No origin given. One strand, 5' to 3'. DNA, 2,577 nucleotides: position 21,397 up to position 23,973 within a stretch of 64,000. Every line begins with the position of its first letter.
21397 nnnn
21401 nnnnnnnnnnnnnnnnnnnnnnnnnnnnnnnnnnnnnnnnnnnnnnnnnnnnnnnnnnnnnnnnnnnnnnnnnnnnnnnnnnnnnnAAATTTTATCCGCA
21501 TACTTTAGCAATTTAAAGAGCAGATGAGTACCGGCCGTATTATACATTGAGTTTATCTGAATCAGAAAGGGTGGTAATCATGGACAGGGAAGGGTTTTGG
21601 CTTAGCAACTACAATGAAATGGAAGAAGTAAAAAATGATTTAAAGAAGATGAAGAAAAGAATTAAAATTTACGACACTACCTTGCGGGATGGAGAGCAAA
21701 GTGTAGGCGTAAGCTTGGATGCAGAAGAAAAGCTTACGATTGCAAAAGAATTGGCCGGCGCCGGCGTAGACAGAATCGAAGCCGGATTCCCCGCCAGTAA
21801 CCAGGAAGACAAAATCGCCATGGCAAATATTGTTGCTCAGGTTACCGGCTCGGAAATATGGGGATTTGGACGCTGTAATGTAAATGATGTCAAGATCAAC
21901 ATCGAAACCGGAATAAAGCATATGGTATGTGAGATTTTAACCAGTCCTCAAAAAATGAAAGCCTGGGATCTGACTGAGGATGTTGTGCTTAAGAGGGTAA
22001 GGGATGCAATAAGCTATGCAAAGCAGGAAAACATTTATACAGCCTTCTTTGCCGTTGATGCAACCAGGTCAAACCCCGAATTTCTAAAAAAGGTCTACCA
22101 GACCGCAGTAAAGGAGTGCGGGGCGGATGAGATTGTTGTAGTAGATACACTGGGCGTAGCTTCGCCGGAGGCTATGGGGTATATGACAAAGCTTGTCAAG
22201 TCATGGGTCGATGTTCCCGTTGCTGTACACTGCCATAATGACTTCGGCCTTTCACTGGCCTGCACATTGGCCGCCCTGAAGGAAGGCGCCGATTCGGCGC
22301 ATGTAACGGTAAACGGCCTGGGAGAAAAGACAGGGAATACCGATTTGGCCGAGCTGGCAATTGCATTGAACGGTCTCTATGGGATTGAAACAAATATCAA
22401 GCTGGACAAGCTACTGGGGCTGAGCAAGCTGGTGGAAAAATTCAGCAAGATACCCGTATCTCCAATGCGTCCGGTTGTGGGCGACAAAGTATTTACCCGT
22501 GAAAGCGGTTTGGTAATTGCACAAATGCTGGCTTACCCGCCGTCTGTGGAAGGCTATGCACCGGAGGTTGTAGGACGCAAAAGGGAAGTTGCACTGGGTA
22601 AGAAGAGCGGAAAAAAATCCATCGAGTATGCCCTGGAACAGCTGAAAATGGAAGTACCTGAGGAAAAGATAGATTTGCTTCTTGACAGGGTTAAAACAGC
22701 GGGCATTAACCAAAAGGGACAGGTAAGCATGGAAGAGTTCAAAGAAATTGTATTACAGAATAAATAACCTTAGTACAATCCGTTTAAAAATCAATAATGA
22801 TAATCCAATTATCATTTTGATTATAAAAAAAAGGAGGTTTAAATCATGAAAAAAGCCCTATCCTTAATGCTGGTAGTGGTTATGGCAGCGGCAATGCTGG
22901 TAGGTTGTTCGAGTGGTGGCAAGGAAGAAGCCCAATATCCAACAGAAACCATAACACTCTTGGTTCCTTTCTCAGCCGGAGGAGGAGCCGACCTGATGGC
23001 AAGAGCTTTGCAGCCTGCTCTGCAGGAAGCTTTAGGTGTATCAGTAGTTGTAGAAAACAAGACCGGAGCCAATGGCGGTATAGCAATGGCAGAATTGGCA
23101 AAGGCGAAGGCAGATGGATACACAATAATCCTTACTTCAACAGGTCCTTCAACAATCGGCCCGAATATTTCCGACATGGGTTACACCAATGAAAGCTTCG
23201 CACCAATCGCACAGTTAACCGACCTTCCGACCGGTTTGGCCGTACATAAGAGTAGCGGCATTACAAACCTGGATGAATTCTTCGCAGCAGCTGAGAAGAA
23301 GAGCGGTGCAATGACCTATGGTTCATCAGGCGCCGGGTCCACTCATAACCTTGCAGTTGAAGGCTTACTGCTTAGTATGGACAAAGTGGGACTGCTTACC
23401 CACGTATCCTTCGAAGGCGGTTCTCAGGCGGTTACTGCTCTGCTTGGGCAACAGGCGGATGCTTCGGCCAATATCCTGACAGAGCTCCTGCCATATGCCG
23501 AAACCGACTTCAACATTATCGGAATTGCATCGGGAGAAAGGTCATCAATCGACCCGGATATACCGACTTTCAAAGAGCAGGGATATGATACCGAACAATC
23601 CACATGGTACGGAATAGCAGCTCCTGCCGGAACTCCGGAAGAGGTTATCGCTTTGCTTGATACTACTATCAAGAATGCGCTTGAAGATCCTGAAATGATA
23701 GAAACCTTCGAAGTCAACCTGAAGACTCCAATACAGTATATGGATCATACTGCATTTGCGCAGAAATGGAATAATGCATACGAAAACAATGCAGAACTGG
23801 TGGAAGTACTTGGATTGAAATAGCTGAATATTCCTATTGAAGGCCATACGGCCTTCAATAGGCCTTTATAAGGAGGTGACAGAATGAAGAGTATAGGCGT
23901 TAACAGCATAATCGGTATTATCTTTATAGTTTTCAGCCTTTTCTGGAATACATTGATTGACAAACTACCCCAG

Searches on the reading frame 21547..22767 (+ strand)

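Call 62: search_protein_families(library=pfam, proteins=[window:21547-22767:+], max_evalue=0.0001)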
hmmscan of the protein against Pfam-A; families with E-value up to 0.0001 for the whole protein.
window:21547-22767:+ (406 aa): 2 families
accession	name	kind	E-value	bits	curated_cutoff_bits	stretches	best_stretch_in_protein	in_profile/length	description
PF00682.25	HMGL-like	-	3.9e-64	217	29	1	38-296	1-260/260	HMGL-like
PF22617.1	HCS_D2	-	1.8e-10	41.5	27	1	310-386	1-78/82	Homocitrate synthase post-HMGL domain-like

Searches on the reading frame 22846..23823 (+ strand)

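Call 66: search_protein_families(library=pfam, proteins=[window:22846-23823:+], max_evalue=0.0001)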
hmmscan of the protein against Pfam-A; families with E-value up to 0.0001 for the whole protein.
window:22846-23823:+ (325 aa): 1 family
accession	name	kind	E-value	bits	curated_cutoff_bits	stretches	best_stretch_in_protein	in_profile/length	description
PF03401.19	TctC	-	3.5e-44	151.8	27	1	52-320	2-270/274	Tripartite tricarboxylate transporter family receptor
